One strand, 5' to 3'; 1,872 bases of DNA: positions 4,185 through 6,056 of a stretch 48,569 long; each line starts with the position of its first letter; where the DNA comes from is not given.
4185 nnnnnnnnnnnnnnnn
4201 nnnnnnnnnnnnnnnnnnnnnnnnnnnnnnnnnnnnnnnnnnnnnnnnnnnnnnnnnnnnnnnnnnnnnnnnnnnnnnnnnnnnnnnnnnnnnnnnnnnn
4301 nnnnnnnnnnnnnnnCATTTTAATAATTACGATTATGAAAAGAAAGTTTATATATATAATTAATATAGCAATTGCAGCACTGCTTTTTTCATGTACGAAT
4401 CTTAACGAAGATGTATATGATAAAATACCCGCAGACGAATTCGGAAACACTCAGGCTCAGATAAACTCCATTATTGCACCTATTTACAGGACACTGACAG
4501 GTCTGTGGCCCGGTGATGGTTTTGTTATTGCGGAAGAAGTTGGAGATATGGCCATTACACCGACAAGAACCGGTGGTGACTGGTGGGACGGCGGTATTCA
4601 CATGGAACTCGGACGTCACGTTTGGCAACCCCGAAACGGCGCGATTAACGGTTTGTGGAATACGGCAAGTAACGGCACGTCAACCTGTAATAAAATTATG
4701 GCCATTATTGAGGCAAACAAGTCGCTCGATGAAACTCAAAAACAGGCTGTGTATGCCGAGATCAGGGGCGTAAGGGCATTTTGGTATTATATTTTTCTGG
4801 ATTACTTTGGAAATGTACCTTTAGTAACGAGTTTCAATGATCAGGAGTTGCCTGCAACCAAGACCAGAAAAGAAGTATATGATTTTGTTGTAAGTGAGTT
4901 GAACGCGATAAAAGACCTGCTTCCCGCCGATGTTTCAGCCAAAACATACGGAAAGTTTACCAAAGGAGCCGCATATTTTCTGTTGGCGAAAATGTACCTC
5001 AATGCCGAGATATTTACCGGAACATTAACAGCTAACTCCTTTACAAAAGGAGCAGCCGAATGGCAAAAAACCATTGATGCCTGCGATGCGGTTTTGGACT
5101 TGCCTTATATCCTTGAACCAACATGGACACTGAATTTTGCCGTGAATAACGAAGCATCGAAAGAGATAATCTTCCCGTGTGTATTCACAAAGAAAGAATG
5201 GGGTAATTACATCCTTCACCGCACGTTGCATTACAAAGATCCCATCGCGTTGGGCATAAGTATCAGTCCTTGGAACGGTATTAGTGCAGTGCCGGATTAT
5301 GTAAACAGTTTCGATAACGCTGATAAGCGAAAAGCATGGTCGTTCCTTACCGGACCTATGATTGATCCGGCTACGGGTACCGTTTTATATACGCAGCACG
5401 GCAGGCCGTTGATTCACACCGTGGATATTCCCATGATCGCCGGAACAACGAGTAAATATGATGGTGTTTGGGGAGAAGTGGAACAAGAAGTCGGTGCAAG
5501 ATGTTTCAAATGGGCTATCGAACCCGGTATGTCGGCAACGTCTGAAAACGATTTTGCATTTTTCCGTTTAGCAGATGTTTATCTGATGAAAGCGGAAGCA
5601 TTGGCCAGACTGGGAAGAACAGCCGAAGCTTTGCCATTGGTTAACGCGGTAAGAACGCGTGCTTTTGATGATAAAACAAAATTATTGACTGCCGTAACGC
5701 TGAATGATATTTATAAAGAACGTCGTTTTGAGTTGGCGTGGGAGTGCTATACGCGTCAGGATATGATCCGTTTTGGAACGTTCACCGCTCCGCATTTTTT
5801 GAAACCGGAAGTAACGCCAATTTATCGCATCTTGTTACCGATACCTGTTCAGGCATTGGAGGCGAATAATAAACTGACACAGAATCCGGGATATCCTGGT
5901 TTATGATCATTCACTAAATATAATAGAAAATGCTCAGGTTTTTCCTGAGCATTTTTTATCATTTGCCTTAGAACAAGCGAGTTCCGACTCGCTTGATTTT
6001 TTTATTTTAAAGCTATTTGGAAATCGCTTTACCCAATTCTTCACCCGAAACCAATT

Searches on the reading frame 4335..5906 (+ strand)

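Call 69: search_protein_families(library=pfam, proteins=[window:4335-5906:+], max_evalue=0.00001)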
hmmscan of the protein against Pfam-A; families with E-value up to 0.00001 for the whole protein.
window:4335-5906:+ (523 aa): 2 families
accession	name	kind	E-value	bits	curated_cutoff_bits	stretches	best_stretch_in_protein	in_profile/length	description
PF07980.17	SusD_RagB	-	8.3e-25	88.5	23.1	1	384-520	129-297/297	SusD family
PF14322.12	SusD-like_3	-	3.9e-18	66.8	27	1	89-222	59-191/191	Starch-binding associating with outer membrane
